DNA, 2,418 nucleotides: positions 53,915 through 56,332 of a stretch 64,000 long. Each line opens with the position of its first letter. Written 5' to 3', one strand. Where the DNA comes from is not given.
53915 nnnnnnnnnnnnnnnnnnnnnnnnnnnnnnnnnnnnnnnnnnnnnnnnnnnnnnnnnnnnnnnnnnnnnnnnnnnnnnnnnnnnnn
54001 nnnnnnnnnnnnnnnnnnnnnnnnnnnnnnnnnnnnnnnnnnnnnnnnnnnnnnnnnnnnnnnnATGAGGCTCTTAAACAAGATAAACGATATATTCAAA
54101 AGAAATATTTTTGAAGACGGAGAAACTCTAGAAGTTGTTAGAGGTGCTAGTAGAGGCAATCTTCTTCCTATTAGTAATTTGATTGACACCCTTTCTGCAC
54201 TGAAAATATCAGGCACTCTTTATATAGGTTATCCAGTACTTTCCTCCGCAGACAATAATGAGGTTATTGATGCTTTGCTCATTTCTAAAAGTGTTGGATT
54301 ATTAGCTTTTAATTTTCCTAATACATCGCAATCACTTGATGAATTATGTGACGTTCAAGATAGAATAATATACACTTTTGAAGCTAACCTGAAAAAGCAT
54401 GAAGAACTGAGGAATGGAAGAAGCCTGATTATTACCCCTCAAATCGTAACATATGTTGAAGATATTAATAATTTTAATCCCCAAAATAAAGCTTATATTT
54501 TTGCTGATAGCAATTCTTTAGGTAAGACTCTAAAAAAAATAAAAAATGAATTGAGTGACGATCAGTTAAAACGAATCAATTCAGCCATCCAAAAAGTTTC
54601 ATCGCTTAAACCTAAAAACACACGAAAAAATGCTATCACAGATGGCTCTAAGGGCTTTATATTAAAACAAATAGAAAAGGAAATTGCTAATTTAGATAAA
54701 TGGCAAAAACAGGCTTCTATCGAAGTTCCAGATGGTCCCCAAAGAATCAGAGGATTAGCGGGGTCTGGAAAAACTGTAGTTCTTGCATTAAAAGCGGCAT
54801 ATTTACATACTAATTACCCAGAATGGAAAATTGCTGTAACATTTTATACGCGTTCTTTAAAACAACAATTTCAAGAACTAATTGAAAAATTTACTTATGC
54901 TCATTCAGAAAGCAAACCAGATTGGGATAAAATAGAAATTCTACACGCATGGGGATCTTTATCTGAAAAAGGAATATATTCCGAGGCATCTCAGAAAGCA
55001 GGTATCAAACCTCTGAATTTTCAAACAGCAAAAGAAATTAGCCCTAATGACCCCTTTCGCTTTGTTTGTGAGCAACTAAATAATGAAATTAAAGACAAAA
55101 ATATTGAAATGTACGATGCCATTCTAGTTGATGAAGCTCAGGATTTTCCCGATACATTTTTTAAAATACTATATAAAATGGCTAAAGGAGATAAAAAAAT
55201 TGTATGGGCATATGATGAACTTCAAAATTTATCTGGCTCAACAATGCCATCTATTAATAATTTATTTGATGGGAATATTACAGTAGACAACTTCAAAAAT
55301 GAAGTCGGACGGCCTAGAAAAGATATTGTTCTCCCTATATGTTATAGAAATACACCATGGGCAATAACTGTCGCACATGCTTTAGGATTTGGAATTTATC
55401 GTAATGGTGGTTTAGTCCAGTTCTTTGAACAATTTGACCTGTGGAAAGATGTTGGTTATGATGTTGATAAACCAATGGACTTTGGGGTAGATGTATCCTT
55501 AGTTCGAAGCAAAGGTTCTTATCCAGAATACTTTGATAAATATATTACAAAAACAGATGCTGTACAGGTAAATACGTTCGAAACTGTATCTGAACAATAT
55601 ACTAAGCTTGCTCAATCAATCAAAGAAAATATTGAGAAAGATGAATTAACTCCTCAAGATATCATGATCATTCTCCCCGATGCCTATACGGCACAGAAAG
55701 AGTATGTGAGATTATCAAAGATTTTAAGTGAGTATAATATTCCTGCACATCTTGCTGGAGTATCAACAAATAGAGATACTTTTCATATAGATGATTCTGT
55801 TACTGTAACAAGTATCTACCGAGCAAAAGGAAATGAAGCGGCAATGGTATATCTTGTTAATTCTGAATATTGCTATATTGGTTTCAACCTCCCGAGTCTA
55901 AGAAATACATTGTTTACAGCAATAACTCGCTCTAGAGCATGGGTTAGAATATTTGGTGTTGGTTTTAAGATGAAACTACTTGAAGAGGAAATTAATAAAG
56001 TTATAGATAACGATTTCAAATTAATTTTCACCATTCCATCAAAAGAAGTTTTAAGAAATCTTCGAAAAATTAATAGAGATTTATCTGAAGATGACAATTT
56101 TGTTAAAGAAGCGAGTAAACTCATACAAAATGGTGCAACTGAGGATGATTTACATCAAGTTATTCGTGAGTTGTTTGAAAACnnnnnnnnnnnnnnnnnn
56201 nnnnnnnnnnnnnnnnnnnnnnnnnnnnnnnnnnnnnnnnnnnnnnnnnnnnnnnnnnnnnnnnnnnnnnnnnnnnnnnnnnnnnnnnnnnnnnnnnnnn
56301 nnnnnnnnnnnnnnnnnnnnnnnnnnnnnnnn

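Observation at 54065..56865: Translationally coupled SF1 helicase + DUF2290-like two-gene cassette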

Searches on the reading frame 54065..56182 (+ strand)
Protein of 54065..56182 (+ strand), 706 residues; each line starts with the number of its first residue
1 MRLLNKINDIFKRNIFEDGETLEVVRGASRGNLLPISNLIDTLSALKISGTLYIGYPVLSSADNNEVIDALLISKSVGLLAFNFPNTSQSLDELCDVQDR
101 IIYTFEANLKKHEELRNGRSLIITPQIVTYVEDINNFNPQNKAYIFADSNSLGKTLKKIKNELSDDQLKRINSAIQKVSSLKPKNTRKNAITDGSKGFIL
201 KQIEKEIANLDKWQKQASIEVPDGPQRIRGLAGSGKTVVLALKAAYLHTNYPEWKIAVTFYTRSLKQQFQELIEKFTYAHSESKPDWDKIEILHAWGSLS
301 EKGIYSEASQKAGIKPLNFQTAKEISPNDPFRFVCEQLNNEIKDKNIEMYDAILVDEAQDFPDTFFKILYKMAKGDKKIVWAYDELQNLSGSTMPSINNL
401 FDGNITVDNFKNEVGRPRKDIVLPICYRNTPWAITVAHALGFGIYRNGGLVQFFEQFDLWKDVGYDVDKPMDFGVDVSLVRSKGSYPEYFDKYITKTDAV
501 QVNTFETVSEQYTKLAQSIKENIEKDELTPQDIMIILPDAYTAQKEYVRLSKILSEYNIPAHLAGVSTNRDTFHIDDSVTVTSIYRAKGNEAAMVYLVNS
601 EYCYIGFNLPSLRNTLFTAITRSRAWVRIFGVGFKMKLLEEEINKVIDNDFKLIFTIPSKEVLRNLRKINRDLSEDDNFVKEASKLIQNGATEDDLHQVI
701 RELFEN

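Call 3: search_protein_families(library=pfam, proteins=[window:54065-56182:+], max_evalue=0.1)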
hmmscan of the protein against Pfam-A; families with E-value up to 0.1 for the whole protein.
window:54065-56182:+ (706 aa): 8 families
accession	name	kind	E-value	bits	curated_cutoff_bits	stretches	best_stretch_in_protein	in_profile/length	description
PF13538.12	UvrD_C_2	-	6.6e-10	39.1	27.4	1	579-629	2-51/52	UvrD-like helicase C-terminal domain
PF00580.27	UvrD-helicase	-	2.5e-05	24.5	23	1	215-277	5-69/271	UvrD/REP helicase N-terminal domain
PF13245.12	AAA_19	-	3.5e-05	24.4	25.1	1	220-390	8-131/134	AAA domain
PF04851.21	ResIII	-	0.00021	21.7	22.5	1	230-362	30-138/164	Type III restriction enzyme, res subunit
PF13401.12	AAA_22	-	0.00078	20.2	27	1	230-374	12-109/130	AAA domain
PF25199.1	nSTAND_NTPase5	-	0.00082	19.7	34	0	226-258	44-75/145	Novel STAND NTPase 5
PF00270.35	DEAD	-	0.036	14.2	26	0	231-278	22-70/167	DEAD/DEAH box helicase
PF09848.15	SLFN-g3_helicase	-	0.081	12.6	24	0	228-397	6-135/354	Schlafen group 3, DNA/RNA helicase domain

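Call 4: search_protein_families(library=padloc, proteins=[window:54065-56182:+], max_evalue=0.1)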
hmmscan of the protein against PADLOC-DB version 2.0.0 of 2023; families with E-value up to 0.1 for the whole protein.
window:54065-56182:+ (706 aa): 13 families
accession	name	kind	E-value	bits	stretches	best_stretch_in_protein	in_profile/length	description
PDLC03002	Helicase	-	7e-215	713.4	1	23-679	3-666/707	-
PDLC01087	C3a187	-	3.8e-22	76.8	1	204-627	191-539/559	NERD+UvrD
PDLC00132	GajB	-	6.5e-09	33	2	483-627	445-596/625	UrvD helicase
PDLC00107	GajB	-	8e-07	26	2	298-389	162-255/587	UrvD helicase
PDLC00114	GajB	-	1.1e-05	22.2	1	204-275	2-74/635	UrvD helicase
PDLC00148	GajB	-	0.00012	19.2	1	336-389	136-189/369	UrvD helicase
PDLC03802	RTasHel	-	0.00043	17.2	1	339-389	182-232/675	DRT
PDLC00103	GajB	-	0.00078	16.5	1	494-561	310-375/612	UrvD helicase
PDLC00134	GajB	-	0.0014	15.8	0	496-540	315-358/431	UrvD helicase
PDLC00140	GajB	-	0.0017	15.6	0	341-385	134-178/365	UrvD helicase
PDLC00117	GajB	-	0.002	14.7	0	505-560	325-376/604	UrvD helicase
PDLC00135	GajB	-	0.0027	14.7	0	347-387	167-210/603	UrvD helicase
PDLC00129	GajB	-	0.037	10.6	0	232-282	34-85/594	UrvD helicase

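Call 24: search_solved_structures(query=window:54065-56182:+, max_evalue=0.01)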
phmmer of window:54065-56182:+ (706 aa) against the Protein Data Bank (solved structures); distinct sequences matched with E-value up to 0.01: 3.
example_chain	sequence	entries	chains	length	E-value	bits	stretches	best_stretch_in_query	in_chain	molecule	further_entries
1qhh_A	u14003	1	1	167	0.00051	21.5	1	204-275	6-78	PROTEIN (PCRA (SUBUNIT))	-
2pjr_A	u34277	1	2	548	0.0027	19.1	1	204-275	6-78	PROTEIN (HELICASE PCRA)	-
1pjr_A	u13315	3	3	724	0.0033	18.8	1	204-275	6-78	PCRA | ATP-DEPENDENT HELICASE PCRA | HELICASE PCRA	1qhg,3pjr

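Call 28: search_protein_families(library=ncbifam, proteins=[window:54065-56182:+], max_evalue=0.001)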
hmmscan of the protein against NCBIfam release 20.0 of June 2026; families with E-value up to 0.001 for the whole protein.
window:54065-56182:+ (706 aa): 2 families
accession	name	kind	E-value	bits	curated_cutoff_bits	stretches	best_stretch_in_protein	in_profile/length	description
NF053713.1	helicas_STM2767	equivalog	2.6e-38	131.9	550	1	188-695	153-632/665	STM2767 family DEAD/DEAH box helicase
TIGR01073.1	pcrA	equivalog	0.00028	19.4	911.2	0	209-275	4-71/725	DNA helicase PcrA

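Call 36: find_homologous_proteins(query=window:54065-56182:+, max_evalue=1e-10)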
Query window:54065-56182:+ (706 aa): 6728 proteins with E <= 1e-10 among 8000 candidates; the best 120 are listed.
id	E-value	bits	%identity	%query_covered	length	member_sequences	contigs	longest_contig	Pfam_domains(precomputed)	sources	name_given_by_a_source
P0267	0.0e+0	1520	95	100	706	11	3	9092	PF13538.13,PF00580.28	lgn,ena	-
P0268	0.0e+0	1252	77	100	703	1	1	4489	PF13538.13,PF13245.13,PF00580.28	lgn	-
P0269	0.0e+0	1252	78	100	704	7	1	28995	PF13538.13,PF13245.13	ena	-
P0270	0.0e+0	1228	76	100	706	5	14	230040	PF13538.13,PF00580.28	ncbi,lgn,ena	-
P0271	0.0e+0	1222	76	99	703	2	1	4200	PF13538.13,PF13245.13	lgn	-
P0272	6.7e-218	743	51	97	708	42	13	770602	PF13538.13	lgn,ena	-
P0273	2.7e-217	741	51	97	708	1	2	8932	PF13538.13,PF00580.28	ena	-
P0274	4.1e-217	741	50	93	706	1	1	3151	PF13538.13,PF00580.28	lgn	-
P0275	1.7e-215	735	50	97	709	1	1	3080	PF13538.13,PF00580.28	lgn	-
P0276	1.3e-214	732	49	97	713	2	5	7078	PF13538.13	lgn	-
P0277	1.9e-214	732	50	94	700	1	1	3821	PF13538.13,PF00580.28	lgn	-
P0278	4.6e-214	731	50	93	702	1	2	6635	PF13538.13,PF00580.28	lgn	-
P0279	6.1e-214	730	50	97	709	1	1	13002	PF13538.13,PF00580.28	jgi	jgi:superfamily I DNA and RNA helicase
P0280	1.9e-213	728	48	97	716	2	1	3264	PF13538.13,PF00580.28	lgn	-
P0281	8.5e-213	726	49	97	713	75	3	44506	PF13538.13,PF00580.28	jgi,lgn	-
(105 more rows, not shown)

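Call 41: find_encoding_contigs(protein=P0270, flank=10000, max_places=4)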
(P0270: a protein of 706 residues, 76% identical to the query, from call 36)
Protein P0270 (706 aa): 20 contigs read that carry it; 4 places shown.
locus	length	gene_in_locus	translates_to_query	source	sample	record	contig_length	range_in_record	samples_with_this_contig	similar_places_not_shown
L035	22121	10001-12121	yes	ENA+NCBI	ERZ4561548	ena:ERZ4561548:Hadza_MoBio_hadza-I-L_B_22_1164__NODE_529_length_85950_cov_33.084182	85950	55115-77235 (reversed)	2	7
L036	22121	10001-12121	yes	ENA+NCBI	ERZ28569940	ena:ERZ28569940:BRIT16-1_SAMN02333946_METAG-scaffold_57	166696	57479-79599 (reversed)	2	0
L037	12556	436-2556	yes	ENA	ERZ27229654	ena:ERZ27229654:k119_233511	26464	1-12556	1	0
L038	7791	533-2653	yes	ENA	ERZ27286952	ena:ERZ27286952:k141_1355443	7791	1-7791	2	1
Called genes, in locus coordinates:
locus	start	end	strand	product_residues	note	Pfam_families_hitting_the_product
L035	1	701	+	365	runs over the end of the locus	-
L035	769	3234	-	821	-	PF00343:Phosphorylase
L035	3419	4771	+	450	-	PF02321:OEP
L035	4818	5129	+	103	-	-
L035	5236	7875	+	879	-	PF00133:tRNA-synt_1, PF09334:tRNA-synt_1g (weak), PF13603:tRNA-synt_1_2 (weak), PF09334:tRNA-synt_1g, PF08264:Anticodon_1, PF10458:Val_tRNA-synt_C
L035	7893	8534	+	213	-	PF13441:Gly-zipper_YMGG, PF13488:Gly-zipper_Omp (weak), PF00691:OmpA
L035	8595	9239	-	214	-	-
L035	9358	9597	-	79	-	-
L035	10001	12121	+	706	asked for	PF00580:UvrD-helicase (faint), PF13538:UvrD_C_2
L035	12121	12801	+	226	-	PF10053:DUF2290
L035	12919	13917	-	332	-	PF10546:P63C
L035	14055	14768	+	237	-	PF14511:RE_EcoO109I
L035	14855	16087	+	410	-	PF00376:MerR, PF12728:HTH_17 (faint), PF13411:MerR_1, PF00145:DNA_methylase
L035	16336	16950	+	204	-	-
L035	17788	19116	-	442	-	-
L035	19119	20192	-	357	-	-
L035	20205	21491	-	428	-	PF01029:NusB, PF08241:Methyltransf_11 (faint), PF01728:FtsJ (weak), PF01189:Methyltr_RsmB-F, PF03602:Cons_hypoth95, PF09445:Methyltransf_15 (weak), PF13847:Methyltransf_31, PF13649:Methyltransf_25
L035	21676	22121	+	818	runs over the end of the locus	PF00133:tRNA-synt_1, PF01406:tRNA-synt_1e (faint), PF09334:tRNA-synt_1g, PF13603:tRNA-synt_1_2, PF00133:tRNA-synt_1, PF09334:tRNA-synt_1g (weak), PF08264:Anticodon_1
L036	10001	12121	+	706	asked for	PF00580:UvrD-helicase (faint), PF13538:UvrD_C_2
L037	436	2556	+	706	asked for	PF00580:UvrD-helicase (faint), PF13538:UvrD_C_2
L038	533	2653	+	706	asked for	PF00580:UvrD-helicase (faint), PF13538:UvrD_C_2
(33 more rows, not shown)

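Call 50: predict_structure(alignment_id=A3)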
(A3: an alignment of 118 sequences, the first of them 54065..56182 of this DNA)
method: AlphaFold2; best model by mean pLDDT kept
length: 706 residues; sequences in the alignment: 118
mean_pLDDT: 85.1   pTM: 0.82
mean pLDDT of the five models: 85.1, 83.6, 83.1, 83.0, 82.2
residues with pLDDT >= 90: 333; 70-90: 293; 50-70: 51; < 50: 29
segments of 3 or more residues with pLDDT < 50: 1-19, 389-392, 672-676
pLDDT, mean of each block of 10 residues (from residue 1): 33 41 80 83 90 80 73 92 85 91 89 86 92 84 90 88 86 69 76 92 79 81 88 88 90 94 84 85 89 91 95 91 86 93 93 92 92 91 75 67 79 82 87 95 91 84 88 93 89 93 97 98 96 94 93 97 83 85 74 95 88 90 94 97 96 93 77 51 68 76 62
secondary structure, 60 per line:
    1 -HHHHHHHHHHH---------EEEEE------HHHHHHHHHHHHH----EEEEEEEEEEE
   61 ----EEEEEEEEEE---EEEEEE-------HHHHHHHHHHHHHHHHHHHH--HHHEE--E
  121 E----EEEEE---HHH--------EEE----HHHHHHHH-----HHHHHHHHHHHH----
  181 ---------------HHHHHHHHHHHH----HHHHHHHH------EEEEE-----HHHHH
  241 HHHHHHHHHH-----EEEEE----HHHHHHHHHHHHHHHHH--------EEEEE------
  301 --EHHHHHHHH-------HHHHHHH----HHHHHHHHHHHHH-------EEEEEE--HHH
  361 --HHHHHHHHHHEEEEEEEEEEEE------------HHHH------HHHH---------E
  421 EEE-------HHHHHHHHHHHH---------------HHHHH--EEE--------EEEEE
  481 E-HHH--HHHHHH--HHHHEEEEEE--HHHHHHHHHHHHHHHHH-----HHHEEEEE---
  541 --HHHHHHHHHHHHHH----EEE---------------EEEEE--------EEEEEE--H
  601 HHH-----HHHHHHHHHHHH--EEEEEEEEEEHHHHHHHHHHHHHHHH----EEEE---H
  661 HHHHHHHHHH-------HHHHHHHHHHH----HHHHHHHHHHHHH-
elements in order (helices of 4 or more, strands of 3 or more residues): H2-12 E22-26 H33-45 E50-60 E65-74 E78-83 H91-110 E126-130 E145-147 H152-159 H165-176 H196-207 H212-219 E226-230 H236-250 E256-260 H265-281 E290-294 H304-311 H319-325 H330-342 E350-355 H363-372 E373-384 H397-400 H407-410 E420-423 H431-442 H458-462 E465-467 E476-481 H488-493 H496-499 E500-505 H508-524 E533-537 H543-556 E561-563 E579-583 E592-597 H600-603 H609-620 E623-632 H633-648 E653-656 H660-670 H678-688 H693-705

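Call 53: fold_search(model_id=the predicted structure, library=pdb)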
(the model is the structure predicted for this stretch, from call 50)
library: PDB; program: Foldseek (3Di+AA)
matches with E <= 10: 1811; with E <= 0.001: 554
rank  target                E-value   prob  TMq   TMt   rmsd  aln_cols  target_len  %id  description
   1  7zep_A                7.4e-17  1.00  0.33  0.29  20.7       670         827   13  Human SLFN11 E209A dimer (released 2022-09-28)
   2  7zel_A                2.7e-16  1.00  0.35  0.30  20.7       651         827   14  Human SLFN11 dimer apoenzyme (released 2022-09-28)
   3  5ean_A                1.0e-13  1.00  0.34  0.23  20.3       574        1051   16  Crystal structure of Dna2 in complex with a 5' overhang DNA (released 2015-11-18)
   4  9erd                  6.2e-13  1.00  0.41  0.36   8.1       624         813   13  Human SLFN11 S753D monomer (released 2024-12-11)
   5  9uie_B                8.7e-13  1.00  0.32  0.26  21.8       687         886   11  Electronic microscopy structure of human schlafen14-E211A dimer in complex with dsRNA (released 2025-08-06)
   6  1qhg                  1.2e-12  1.00  0.36  0.40  12.6       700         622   13  STRUCTURE OF DNA HELICASE MUTANT WITH ADPNP (released 1999-07-13)
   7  5eaw_A                3.5e-12  1.00  0.32  0.22  21.2       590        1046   14  Crystal structure of Dna2 nuclease-helicase (released 2015-11-18)
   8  1pjr                  4.4e-12  1.00  0.38  0.43  11.8       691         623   14  STRUCTURE OF DNA HELICASE (released 1997-12-03)
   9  5eax_A                4.7e-12  1.00  0.31  0.22  21.0       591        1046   14  Crystal structure of Dna2 in complex with an ssDNA (released 2015-11-18)
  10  9jr9_B                6.5e-12  1.00  0.31  0.26  21.7       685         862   11  Electronic microscopy structure of human schlafen14-E211A dimer (released 2025-08-06)
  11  9nyy_A                6.9e-12  1.00  0.30  0.27  21.5       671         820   12  Nucleic acid bound human SLFN14, State 1 (released 2025-07-09)
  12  9nyy_B                2.5e-11  1.00  0.32  0.28  21.4       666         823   11  Nucleic acid bound human SLFN14, State 1 (released 2025-07-09)
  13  4c30_F                3.0e-11  1.00  0.38  0.42   9.9       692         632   10  Crystal structure of Deinococcus radiodurans UvrD in complex with DNA, form 2 (released 2013-10-30)
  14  4c30_D                3.3e-11  1.00  0.40  0.43   8.9       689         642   11  Crystal structure of Deinococcus radiodurans UvrD in complex with DNA, form 2 (released 2013-10-30)
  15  2is4_B                3.3e-11  1.00  0.37  0.41   9.4       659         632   11  Crystal structure of UvrD-DNA-ADPNP ternary complex (released 2007-01-09)
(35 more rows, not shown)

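Call 57: find_related_loci(query=A3, collection=viral_contigs, flank=4000)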
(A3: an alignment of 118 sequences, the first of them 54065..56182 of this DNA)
Query A3 (706 aa) in viral_contigs; peptide patterns used: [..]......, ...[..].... (x = any residue, [..] = any of these).
134 stretches matched a pattern; 10 encode a relative of the query (tblastn E <= 1e-3); 10 distinct loci.
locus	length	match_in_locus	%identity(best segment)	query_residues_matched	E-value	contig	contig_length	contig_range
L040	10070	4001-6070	39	22-704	4e-157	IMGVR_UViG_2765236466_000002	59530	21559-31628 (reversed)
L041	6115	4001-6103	39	10-704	5e-156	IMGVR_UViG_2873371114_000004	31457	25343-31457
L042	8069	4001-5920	41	50-677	9e-148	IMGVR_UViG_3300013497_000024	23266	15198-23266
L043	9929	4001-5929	40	39-674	4e-139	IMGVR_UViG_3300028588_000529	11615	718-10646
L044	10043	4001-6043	40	19-685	4e-138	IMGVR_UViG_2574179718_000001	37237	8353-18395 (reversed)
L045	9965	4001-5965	35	50-674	5e-99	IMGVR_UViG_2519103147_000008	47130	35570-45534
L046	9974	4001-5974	32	52-702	3e-88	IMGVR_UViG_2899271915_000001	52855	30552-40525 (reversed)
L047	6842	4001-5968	47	22-677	0e+0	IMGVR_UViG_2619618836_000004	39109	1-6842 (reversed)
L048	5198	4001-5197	34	50-439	6e-60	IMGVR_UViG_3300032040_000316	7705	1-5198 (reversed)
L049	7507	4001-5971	32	50-700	3e-91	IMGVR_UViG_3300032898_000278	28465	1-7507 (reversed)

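Call 58: find_related_loci(query=A3, collection=metagenome_contigs, flank=4000)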
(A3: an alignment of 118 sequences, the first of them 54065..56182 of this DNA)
Query A3 (706 aa) in metagenome_contigs; peptide patterns used: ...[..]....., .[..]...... (x = any residue, [..] = any of these).
600 stretches matched a pattern (row limit reached: there are more); 567 encode a relative of the query (tblastn E <= 1e-3); the best 80 are kept; 80 distinct loci.
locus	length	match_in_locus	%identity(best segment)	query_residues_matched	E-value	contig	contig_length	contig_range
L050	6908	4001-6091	49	21-705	0e+0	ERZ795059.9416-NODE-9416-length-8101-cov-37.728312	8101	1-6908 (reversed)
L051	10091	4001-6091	49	21-705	0e+0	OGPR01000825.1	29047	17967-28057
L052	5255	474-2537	47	22-705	0e+0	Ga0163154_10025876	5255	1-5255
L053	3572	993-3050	47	22-704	0e+0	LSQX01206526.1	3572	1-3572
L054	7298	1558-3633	46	21-706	0e+0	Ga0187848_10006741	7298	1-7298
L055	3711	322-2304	47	22-685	0e+0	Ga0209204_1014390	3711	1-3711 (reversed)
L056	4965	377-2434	47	22-696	0e+0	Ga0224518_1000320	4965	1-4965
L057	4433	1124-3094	47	21-677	0e+0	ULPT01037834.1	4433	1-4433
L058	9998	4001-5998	46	15-678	0e+0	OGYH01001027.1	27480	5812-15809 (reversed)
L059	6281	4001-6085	45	21-706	0e+0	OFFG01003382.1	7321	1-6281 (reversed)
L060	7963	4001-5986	47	22-677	0e+0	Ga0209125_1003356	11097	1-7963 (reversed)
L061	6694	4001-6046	45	21-690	0e+0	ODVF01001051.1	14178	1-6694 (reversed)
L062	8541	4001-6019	46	22-685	0e+0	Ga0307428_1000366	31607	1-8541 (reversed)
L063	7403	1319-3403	44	21-706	0e+0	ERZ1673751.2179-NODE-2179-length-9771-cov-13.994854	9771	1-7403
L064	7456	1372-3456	44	21-706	0e+0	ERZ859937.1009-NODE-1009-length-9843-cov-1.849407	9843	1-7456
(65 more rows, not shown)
